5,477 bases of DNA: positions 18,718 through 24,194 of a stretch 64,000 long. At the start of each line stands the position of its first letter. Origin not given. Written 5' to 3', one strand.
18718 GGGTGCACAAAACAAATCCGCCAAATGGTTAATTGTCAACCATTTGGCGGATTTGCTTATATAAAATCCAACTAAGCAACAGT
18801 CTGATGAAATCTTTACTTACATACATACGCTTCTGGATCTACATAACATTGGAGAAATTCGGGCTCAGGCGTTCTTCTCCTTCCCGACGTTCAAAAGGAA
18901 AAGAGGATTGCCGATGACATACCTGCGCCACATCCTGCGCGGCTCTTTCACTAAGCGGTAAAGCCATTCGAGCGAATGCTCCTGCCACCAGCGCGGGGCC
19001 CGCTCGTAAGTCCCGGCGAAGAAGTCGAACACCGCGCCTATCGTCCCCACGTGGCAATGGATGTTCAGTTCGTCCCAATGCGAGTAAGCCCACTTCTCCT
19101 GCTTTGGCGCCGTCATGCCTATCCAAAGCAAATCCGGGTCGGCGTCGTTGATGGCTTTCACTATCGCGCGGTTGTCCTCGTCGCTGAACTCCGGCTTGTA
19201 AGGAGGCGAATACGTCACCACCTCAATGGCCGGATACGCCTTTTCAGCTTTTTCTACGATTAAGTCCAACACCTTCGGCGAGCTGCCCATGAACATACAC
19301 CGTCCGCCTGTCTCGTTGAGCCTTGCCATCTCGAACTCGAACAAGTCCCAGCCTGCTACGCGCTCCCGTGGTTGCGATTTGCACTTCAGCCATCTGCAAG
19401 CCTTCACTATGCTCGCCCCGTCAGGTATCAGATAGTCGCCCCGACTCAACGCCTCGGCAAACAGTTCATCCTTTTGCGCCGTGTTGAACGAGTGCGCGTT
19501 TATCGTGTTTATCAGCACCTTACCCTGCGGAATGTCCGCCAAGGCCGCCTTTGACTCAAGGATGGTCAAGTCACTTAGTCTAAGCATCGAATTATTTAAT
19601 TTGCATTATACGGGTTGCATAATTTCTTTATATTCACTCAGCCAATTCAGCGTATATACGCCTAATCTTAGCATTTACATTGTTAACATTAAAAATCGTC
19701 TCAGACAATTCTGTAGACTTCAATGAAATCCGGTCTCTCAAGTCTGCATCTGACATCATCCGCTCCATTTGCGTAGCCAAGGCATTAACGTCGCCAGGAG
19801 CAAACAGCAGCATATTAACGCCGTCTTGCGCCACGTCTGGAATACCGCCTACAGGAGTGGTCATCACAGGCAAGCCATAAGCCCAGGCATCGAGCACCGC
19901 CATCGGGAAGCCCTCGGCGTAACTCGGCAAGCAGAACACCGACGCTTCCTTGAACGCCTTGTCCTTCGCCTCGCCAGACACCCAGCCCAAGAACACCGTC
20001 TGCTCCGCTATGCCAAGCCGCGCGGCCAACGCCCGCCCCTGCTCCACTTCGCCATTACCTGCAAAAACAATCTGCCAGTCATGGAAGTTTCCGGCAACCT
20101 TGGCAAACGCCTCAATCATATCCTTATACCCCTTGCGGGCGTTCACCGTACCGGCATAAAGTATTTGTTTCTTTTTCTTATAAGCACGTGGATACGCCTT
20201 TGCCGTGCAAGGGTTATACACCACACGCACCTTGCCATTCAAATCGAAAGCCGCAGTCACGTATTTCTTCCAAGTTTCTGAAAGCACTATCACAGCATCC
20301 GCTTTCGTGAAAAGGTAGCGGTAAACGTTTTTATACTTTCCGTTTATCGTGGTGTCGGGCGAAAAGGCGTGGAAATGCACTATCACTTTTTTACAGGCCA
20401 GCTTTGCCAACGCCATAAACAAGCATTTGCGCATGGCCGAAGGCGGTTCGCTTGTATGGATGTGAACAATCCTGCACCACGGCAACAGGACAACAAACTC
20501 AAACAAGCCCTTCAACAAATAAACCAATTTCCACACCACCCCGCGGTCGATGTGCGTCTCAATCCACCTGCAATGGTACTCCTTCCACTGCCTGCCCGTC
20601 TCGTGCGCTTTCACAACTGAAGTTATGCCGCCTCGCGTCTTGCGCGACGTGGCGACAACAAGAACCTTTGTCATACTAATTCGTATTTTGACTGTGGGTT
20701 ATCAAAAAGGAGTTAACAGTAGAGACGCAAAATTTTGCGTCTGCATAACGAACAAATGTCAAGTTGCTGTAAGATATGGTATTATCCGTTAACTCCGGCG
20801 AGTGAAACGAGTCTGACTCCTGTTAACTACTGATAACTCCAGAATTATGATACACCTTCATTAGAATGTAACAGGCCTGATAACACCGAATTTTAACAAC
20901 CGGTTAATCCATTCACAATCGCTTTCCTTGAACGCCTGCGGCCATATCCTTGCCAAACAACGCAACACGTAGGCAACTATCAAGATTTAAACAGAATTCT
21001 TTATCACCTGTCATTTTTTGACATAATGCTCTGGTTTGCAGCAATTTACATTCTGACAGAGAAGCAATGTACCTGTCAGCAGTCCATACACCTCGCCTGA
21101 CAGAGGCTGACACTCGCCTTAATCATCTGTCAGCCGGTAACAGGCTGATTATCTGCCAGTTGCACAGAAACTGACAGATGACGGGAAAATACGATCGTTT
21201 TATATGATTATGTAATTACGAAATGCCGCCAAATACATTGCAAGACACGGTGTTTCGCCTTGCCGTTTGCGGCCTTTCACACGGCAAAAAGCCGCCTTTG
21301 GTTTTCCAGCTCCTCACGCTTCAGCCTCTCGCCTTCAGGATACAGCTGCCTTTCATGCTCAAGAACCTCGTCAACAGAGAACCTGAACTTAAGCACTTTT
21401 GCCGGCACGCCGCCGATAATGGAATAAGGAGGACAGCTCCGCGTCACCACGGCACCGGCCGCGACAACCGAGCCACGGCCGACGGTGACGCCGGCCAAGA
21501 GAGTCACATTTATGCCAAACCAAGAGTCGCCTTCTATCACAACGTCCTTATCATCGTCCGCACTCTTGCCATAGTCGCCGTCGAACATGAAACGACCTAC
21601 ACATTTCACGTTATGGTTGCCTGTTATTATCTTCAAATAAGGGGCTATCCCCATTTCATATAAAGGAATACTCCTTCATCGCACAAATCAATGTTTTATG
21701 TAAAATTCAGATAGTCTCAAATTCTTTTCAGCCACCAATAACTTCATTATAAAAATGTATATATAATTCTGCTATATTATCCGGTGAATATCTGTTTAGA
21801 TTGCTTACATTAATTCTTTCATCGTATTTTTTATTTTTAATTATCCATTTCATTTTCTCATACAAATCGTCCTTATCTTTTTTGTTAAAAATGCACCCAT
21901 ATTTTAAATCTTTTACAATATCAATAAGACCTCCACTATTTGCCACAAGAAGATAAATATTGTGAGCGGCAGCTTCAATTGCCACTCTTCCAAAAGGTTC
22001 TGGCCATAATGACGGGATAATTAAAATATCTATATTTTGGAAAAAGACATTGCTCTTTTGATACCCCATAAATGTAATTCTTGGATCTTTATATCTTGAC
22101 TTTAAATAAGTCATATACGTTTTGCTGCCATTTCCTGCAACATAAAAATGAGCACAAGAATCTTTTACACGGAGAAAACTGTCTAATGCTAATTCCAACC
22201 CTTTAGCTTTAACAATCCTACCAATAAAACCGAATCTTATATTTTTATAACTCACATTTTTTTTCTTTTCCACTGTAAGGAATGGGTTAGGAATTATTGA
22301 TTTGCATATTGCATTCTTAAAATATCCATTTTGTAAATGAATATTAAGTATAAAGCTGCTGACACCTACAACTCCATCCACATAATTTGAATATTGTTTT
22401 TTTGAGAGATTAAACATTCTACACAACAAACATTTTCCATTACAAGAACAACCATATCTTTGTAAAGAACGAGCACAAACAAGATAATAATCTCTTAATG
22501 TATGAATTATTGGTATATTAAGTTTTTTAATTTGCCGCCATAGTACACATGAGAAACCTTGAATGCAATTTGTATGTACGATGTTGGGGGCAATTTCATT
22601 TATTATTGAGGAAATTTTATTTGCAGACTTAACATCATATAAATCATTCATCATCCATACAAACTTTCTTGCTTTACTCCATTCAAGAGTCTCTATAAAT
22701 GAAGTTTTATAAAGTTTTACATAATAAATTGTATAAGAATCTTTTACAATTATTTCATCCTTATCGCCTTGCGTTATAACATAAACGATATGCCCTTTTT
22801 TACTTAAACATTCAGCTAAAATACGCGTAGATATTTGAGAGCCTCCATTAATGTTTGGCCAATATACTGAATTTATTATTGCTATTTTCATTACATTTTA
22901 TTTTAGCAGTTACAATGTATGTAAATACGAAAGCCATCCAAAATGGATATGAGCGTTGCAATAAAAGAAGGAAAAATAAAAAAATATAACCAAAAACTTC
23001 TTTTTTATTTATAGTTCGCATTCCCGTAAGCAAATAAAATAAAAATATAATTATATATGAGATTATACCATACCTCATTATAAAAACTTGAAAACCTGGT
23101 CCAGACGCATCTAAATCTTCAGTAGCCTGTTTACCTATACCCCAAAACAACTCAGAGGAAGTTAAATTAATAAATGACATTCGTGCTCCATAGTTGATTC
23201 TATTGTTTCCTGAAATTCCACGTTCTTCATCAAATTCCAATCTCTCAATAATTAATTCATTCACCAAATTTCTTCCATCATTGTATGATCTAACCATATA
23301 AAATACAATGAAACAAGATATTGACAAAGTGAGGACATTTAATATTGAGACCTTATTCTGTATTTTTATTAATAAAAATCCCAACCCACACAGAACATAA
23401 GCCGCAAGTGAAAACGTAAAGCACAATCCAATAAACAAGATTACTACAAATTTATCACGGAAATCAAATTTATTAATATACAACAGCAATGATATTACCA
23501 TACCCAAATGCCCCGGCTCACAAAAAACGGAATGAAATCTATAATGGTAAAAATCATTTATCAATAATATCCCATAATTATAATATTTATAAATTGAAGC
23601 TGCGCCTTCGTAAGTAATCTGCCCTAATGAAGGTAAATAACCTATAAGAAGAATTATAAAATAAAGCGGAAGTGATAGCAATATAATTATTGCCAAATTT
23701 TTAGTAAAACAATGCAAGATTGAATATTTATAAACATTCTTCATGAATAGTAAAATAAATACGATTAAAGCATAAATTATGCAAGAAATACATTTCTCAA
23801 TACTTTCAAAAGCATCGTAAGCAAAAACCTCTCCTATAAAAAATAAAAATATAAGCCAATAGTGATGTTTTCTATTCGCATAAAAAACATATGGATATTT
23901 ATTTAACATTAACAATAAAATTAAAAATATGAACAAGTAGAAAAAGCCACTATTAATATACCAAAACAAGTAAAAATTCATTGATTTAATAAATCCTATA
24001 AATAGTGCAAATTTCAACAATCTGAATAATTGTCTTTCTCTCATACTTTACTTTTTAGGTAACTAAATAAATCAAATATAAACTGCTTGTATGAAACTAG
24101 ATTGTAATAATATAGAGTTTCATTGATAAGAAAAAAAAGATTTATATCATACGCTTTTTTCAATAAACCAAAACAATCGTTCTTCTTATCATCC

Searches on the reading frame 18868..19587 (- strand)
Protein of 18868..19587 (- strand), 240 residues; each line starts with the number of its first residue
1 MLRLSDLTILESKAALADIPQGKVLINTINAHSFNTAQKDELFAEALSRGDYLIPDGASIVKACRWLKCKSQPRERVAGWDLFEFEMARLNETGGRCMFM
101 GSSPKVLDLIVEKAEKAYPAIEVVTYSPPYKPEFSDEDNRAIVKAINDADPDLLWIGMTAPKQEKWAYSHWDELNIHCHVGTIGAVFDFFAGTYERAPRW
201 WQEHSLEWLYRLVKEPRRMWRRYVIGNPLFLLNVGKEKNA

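Call 19: search_protein_families(library=pfam, proteins=[window:18868-19587:-], max_evalue=0.001)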
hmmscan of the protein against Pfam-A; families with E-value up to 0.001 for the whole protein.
window:18868-19587:- (240 aa): 1 family
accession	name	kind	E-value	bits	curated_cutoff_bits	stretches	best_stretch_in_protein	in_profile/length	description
PF03808.19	Glyco_tran_WecG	-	3.2e-56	190.2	27.4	1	51-223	2-168/168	Glycosyl transferase WecG/TagA/CpsF family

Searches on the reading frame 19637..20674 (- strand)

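Call 19: search_protein_families(library=pfam, proteins=[window:19637-20674:-], max_evalue=0.001)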
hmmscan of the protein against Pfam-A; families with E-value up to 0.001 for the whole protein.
window:19637-20674:- (346 aa): 5 families
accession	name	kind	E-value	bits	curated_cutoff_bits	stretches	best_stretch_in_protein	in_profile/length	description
PF00534.26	Glycos_transf_1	-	3.6e-38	131.2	26.4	1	163-317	10-166/172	Glycosyl transferases group 1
PF13692.12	Glyco_trans_1_4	-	3e-34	118.7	27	1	169-309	2-142/142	Glycosyl transferases group 1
PF13439.12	Glyco_transf_4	-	3.1e-09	37.5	28.5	1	66-155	72-165/170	Glycosyltransferase Family 4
PF13579.12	Glyco_trans_4_4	-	2.4e-07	31.7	29.7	1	49-154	52-157/158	Glycosyl transferase 4-like domain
PF20706.3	GT4-conflict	-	2.6e-07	30.4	26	1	119-285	141-323/385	Family 4 Glycosyltransferase in conflict systems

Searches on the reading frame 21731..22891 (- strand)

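Call 19: search_protein_families(library=pfam, proteins=[window:21731-22891:-], max_evalue=0.001)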
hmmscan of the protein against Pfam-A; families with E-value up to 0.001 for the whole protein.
window:21731-22891:- (387 aa): 3 families
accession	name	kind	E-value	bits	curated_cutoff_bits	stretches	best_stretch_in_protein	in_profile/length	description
PF00534.26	Glycos_transf_1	-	9.7e-23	81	26.4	1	210-360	8-165/172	Glycosyl transferases group 1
PF13692.12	Glyco_trans_1_4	-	3.9e-19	69.8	27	1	219-353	3-142/142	Glycosyl transferases group 1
PF13439.12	Glyco_transf_4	-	4.4e-11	43.5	28.5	1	16-189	2-153/170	Glycosyltransferase Family 4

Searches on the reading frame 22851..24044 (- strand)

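Call 19: search_protein_families(library=pfam, proteins=[window:22851-24044:-], max_evalue=0.001)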
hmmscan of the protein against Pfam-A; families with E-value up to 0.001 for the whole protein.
window:22851-24044:- (398 aa): 1 family
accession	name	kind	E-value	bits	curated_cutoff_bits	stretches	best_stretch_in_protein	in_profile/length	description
PF04932.20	Wzy_C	-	0.00014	22.1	31.7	1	200-310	3-110/149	O-Antigen ligase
